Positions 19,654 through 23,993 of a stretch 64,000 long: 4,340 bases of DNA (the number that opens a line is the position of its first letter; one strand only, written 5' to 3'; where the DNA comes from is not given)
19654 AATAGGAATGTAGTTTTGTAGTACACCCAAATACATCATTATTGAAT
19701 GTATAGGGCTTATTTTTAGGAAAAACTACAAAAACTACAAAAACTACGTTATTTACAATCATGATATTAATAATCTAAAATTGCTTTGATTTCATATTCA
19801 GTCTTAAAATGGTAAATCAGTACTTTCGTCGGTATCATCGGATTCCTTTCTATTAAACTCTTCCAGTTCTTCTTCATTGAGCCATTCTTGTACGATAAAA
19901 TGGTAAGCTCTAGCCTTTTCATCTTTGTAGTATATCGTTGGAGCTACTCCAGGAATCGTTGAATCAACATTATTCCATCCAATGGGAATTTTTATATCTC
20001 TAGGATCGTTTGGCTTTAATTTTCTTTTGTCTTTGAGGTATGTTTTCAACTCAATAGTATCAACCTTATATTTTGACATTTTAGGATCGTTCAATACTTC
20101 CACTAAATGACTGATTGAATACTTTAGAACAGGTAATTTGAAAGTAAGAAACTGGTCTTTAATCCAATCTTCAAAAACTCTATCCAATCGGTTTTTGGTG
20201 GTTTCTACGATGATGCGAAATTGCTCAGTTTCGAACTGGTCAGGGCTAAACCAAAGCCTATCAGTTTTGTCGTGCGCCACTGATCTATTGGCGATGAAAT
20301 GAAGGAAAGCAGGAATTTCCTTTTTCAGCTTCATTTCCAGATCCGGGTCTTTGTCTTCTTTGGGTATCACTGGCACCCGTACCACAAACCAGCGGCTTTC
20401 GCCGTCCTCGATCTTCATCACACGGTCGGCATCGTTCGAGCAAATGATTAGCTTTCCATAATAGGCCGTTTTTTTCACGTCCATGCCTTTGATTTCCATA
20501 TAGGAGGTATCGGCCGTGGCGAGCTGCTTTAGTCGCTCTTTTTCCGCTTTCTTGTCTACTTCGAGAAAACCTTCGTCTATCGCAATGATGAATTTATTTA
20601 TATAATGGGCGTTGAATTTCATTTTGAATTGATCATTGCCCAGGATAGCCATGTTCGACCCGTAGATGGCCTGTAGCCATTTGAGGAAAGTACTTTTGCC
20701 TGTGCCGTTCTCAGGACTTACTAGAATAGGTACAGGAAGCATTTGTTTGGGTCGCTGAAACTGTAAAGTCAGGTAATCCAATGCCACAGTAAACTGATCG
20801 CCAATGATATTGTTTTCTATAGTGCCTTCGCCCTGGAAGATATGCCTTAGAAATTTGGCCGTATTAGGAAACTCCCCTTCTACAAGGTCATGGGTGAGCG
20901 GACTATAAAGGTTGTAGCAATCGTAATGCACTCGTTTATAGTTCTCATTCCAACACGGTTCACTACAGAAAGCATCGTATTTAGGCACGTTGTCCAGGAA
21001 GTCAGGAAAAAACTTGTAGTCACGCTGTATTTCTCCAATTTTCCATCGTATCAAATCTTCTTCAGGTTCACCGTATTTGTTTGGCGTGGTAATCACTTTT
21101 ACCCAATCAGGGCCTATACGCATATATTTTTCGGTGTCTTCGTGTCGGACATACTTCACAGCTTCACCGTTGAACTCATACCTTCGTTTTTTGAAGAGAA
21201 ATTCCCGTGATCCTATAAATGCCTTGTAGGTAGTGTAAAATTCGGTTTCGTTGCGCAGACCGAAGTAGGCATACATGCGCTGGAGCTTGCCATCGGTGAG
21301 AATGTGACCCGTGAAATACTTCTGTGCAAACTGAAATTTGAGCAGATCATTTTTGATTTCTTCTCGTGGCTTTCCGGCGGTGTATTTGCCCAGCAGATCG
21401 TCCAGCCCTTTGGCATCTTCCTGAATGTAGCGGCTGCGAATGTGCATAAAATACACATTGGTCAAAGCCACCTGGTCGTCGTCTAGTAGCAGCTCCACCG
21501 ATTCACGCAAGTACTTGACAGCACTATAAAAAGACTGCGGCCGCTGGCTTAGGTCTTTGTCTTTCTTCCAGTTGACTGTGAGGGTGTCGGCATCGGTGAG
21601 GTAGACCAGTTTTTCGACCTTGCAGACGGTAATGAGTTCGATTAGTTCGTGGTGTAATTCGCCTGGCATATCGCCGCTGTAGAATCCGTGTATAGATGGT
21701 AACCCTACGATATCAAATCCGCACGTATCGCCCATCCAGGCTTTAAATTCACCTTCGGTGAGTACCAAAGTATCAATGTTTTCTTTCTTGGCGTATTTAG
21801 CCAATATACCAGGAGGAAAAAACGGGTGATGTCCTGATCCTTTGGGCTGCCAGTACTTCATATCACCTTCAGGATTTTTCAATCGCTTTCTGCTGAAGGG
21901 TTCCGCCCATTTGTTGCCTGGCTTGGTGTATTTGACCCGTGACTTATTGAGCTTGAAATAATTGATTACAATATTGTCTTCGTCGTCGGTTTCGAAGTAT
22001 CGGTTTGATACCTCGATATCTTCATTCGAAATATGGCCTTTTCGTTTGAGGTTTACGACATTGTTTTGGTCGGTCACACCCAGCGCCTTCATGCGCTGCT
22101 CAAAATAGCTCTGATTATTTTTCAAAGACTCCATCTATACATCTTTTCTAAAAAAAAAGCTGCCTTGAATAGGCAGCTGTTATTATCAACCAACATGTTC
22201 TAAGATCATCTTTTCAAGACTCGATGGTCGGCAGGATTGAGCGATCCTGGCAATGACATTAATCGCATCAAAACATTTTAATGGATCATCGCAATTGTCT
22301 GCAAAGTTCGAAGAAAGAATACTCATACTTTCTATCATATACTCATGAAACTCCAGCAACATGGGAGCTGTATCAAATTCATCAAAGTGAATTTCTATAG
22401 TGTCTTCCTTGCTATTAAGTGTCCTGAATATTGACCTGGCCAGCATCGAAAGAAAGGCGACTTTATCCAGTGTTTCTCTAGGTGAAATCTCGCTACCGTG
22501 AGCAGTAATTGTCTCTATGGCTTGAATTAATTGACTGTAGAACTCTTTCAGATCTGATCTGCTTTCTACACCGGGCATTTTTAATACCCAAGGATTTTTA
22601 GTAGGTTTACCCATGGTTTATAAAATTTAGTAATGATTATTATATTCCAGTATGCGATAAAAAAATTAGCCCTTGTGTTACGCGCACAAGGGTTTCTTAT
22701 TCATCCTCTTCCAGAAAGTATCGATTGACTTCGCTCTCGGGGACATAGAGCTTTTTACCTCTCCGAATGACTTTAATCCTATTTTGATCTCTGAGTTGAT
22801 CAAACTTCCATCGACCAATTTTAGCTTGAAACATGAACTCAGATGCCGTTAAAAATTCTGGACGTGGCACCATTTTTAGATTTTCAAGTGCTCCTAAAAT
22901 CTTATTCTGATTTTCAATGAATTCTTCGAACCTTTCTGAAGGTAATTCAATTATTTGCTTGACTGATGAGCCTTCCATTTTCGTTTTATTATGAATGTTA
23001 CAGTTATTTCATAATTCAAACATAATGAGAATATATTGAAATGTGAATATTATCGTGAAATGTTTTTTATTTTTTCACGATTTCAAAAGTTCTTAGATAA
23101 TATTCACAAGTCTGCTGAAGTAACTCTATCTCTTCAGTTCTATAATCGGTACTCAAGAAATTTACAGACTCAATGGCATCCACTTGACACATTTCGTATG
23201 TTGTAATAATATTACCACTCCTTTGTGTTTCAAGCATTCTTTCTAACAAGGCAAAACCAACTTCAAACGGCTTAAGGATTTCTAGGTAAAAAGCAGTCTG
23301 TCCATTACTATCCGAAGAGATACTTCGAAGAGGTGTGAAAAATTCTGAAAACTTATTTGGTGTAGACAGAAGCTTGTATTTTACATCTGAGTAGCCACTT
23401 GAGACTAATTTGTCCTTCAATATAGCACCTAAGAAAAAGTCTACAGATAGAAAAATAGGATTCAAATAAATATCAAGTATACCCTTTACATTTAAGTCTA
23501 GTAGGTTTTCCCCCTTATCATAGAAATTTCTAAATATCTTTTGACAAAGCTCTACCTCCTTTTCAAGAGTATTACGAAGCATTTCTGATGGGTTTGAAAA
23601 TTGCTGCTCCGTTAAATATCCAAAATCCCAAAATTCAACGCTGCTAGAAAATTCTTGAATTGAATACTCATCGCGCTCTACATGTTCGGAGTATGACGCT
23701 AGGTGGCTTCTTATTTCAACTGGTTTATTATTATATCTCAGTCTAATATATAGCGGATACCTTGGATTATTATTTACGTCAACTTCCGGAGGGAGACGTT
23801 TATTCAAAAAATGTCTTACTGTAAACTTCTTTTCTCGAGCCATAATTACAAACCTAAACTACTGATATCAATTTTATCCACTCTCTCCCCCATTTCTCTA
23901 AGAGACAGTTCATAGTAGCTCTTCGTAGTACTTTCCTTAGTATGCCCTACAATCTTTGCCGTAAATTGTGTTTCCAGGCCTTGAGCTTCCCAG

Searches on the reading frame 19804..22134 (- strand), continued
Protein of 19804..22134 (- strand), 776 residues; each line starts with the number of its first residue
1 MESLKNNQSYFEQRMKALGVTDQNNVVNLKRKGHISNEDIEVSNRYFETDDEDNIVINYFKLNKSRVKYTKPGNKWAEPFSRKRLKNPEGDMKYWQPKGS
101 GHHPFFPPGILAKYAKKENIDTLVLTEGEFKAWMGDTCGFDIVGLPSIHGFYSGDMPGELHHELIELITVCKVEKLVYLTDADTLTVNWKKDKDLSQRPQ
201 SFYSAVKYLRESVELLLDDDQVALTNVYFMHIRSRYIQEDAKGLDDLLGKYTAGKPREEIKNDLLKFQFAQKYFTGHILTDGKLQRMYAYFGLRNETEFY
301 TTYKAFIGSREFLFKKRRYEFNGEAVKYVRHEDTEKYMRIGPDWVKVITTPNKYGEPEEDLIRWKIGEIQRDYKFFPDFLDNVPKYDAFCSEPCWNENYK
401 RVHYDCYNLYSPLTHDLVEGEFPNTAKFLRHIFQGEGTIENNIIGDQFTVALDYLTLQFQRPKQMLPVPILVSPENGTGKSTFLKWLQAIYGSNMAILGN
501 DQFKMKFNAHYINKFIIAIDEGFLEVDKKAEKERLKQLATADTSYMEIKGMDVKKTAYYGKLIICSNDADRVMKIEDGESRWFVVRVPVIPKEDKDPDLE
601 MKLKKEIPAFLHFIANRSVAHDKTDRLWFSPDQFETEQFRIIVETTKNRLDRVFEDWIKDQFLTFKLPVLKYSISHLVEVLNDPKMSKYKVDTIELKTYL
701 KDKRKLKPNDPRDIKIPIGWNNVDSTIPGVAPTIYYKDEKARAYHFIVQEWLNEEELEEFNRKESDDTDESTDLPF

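Call 67: search_dna_similar(query=window:19804-22134:-, collection=phages, mode=protein, max_rows=15)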
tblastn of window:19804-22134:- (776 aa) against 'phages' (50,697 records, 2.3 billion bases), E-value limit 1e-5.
Records with a match: 100; places in all: 100; records where one place covers at least 80% of the query: 0.
Best place of each record, by identity: <60% 100.
By first word of the organism name: Pseudomonas 68; Bordetella 9; Stenotrophomonas 4; Rhizobium 3; Ralstonia 2; Erythrobacter 2; Sphingobium 2; Rhodobacter 2; Bacteriophage 1; Sphaerotilus 1; and 6 more.
By host as written in the record: Pseudomonas aeruginosa 27; Pseudomonas aeruginosa PAO1 22; Bordetella bronchiseptica ATCC 10580 9; - 7; Pseudomonas sp. 5; Pseudomonas aeruginosa PA14 4; Stenotrophomonas maltophilia SM102 2; Pseudomonas aeruginosa PAO-1 2; and 19 more.
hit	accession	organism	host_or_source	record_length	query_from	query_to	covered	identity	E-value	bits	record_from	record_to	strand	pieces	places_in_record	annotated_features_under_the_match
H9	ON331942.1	Stenotrophomonas phage vB_Sm_QDWS359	Stenotrophomonas maltophilia SM102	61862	385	711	42%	24.5%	5e-9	66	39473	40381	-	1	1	bifunctional DNA primase/polymerase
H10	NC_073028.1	Stenotrophomonas phage vB_Sm_QDWS359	Stenotrophomonas maltophilia SM102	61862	385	711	42%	24.5%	5e-9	66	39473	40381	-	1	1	bifunctional DNA primase/polymerase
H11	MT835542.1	Bacteriophage sp.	human fecal samples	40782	53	337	37%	26.1%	4e-13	80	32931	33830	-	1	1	record has no annotation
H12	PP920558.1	Pseudomonas phage Lucjan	Pseudomonas aeruginosa PAO-1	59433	405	625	28%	26.4%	4e-9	67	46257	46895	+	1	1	integrase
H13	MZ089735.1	Pseudomonas phage Psa21-HRN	wastewater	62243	405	594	24%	29.5%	2e-9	67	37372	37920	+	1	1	integrase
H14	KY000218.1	Bordetella phage MW2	Bordetella bronchiseptica ATCC 10580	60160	405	594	24%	29.4%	4e-10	70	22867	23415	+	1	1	integrase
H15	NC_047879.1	Bordetella phage MW2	Bordetella bronchiseptica ATCC 10580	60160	405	594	24%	29.4%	4e-10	70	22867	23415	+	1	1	DNA primase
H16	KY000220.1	Bordetella phage FP1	Bordetella bronchiseptica ATCC 10580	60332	405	594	24%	29.4%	4e-10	70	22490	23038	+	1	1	integrase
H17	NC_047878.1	Bordetella phage FP1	Bordetella bronchiseptica ATCC 10580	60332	405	594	24%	29.4%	4e-10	70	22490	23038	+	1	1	DNA primase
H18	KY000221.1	Bordetella phage CN1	Bordetella bronchiseptica ATCC 10580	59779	405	594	24%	29.4%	4e-10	70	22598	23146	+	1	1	integrase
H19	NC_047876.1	Bordetella phage CN1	Bordetella bronchiseptica ATCC 10580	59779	405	594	24%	29.4%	4e-10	70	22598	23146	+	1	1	DNA primase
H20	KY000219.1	Bordetella phage CN2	Bordetella bronchiseptica ATCC 10580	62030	405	594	24%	29.4%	5e-10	70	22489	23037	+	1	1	integrase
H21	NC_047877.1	Bordetella phage CN2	Bordetella bronchiseptica ATCC 10580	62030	405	594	24%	29.4%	5e-10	70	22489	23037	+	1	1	DNA primase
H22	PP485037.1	Pseudomonas phage BILI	Pseudomonas aeruginosa PAO-1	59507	405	594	24%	29.4%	6e-10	69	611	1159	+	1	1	none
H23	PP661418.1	Pseudomonas phage Jack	Pseudomonas aeruginosa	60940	405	594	24%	29.4%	6e-10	69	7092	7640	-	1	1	integrase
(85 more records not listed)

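Call 78: search_protein_families(library=phrogs, proteins=[L051:14762-15718:+, L051:16636-17280:+, L051:17277-19661:+, L051:19658-20416:+, L051:20470-21888:+, L051:7570-9210:+, L053:14943-15917:+, L053:17753-19495:-, L053:20798-22171:+, L053:3656-5161:+], max_evalue=0.00001)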
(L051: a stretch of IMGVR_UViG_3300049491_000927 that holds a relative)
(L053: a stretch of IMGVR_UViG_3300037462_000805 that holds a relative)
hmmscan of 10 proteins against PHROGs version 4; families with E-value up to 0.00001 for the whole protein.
L051:14762-15718:+ (318 aa): 2 families
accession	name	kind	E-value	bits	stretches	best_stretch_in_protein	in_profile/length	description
phrog_1423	-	DNA, RNA and nucleotide metabolism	2.1e-120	404.6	1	1-315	96-436/1040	Reverse transcriptase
phrog_2825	-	DNA, RNA and nucleotide metabolism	9.2e-14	52.3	1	133-287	110-270/336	polymerase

L051:16636-17280:+ (214 aa): 0 families

L051:17277-19661:+ (794 aa): 0 families

L051:19658-20416:+ (252 aa): 0 families

L051:20470-21888:+ (472 aa): 1 family
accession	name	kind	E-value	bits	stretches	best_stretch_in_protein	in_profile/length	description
phrog_53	-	head and packaging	3.3e-43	149.7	1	8-460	18-464/583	head maturation protease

L051:7570-9210:+ (546 aa): 12 families
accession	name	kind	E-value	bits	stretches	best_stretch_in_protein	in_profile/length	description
phrog_18726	-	unknown function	6.6e-35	121.8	1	77-278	106-297/572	-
phrog_4715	-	DNA, RNA and nucleotide metabolism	7.3e-28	98.3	1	5-185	148-343/630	ParB-like partition protein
phrog_3264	-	DNA, RNA and nucleotide metabolism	2.1e-25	91.1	1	24-151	64-193/337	ParB-like partition protein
phrog_6218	-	DNA, RNA and nucleotide metabolism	2.7e-25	90.5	1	31-178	26-173/506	ParB-like partition protein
phrog_1033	-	DNA, RNA and nucleotide metabolism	4.3e-17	63.9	1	24-183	52-212/334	ParB-like partition protein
phrog_3951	-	unknown function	2.5e-11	44.6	1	6-147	20-163/301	-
phrog_7783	-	unknown function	1e-09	38.6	1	29-185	24-183/634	-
phrog_620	-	DNA, RNA and nucleotide metabolism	1.5e-07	32.7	1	28-99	28-95/217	ParB-like partition protein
phrog_12047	-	DNA, RNA and nucleotide metabolism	3.4e-07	31.1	1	30-105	19-90/301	ParB-like partition nuclease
phrog_26387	-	DNA, RNA and nucleotide metabolism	1.1e-06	29.3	1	8-164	9-171/252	ParB-like partition nuclease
phrog_8071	-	DNA, RNA and nucleotide metabolism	4.7e-06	27.1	0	29-101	25-95/389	ParB-like partition protein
phrog_723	-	DNA, RNA and nucleotide metabolism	7.2e-06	27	0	33-99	34-102/223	ParB-like partition protein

L053:14943-15917:+ (324 aa): 2 families
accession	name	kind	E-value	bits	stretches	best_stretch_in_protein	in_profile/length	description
phrog_1423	-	DNA, RNA and nucleotide metabolism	5.1e-119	400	1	3-320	93-436/1040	Reverse transcriptase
phrog_2825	-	DNA, RNA and nucleotide metabolism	7.5e-15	55.9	1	136-293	108-271/336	polymerase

L053:17753-19495:- (580 aa): 5 families
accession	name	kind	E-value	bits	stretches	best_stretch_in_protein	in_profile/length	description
phrog_15439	-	other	2.2e-22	81.3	1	175-244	38-107/290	peptidase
phrog_38707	-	unknown function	2.3e-14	54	1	164-246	426-517/675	-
phrog_3018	-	head and packaging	3.5e-11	43.8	1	191-246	40-95/341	head decoration protein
phrog_2952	-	tail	2.8e-08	34.2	1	190-264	223-297/488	minor tail protein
phrog_13892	-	tail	8.3e-07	29.4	1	166-205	447-486/676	minor tail protein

L053:20798-22171:+ (457 aa): 4 families
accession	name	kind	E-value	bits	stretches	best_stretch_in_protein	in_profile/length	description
phrog_53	-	head and packaging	4.4e-46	159.2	1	27-451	33-455/583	head maturation protease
phrog_33023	-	unknown function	1.1e-14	55.2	1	116-431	109-397/507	-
phrog_4759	-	unknown function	1.6e-07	32.2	1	82-180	81-187/209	-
phrog_94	-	head and packaging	7.4e-06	26.7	1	113-174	113-173/622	head maturation protease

L053:3656-5161:+ (501 aa): 0 families

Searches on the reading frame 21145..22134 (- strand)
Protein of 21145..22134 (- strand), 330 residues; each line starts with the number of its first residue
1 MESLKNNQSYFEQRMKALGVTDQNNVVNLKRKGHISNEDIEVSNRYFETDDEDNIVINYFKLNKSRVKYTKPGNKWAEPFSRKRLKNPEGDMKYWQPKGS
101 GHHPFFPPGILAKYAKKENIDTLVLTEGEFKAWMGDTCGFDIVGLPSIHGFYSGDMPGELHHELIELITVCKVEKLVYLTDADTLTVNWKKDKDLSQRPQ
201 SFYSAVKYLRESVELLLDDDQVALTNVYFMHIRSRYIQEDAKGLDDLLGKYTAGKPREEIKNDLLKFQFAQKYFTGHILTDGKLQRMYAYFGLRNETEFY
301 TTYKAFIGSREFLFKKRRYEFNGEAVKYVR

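Call 57: search_protein_families(library=pfam, proteins=[window:21145-22134:-], max_evalue=10)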
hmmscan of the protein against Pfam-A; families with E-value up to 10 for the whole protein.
window:21145-22134:- (330 aa): 1 family
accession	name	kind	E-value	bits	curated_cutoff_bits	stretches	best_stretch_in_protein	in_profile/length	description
PF12965.13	DUF3854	-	0.012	15.9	23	1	122-170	12-64/130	Domain of unknown function (DUF3854)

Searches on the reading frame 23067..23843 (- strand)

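Call 7: search_protein_families(library=pfam, proteins=[window:23067-23843:-], max_evalue=0.01)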
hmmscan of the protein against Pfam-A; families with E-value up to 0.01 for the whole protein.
window:23067-23843:- (258 aa): 1 family
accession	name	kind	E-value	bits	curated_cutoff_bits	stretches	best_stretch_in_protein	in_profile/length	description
PF17293.8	Arm-DNA-bind_5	-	0.0093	16.9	22.6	0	24-112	9-80/87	Arm DNA-binding domain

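Call 11: search_protein_families(library=ncbifam, proteins=[window:23067-23843:-], max_evalue=0.01)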
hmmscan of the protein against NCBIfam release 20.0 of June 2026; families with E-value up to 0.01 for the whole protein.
window:23067-23843:- (258 aa): 0 families

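Call 51: search_protein_families(library=phrogs, proteins=[window:23067-23843:-], max_evalue=0.001)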
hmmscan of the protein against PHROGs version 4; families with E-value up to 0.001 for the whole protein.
window:23067-23843:- (258 aa): 0 families

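Call 74: search_protein_families(library=padloc, proteins=[window:23067-23843:-], max_evalue=0.001)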
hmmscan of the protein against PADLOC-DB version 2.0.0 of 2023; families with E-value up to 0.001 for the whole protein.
window:23067-23843:- (258 aa): 0 families
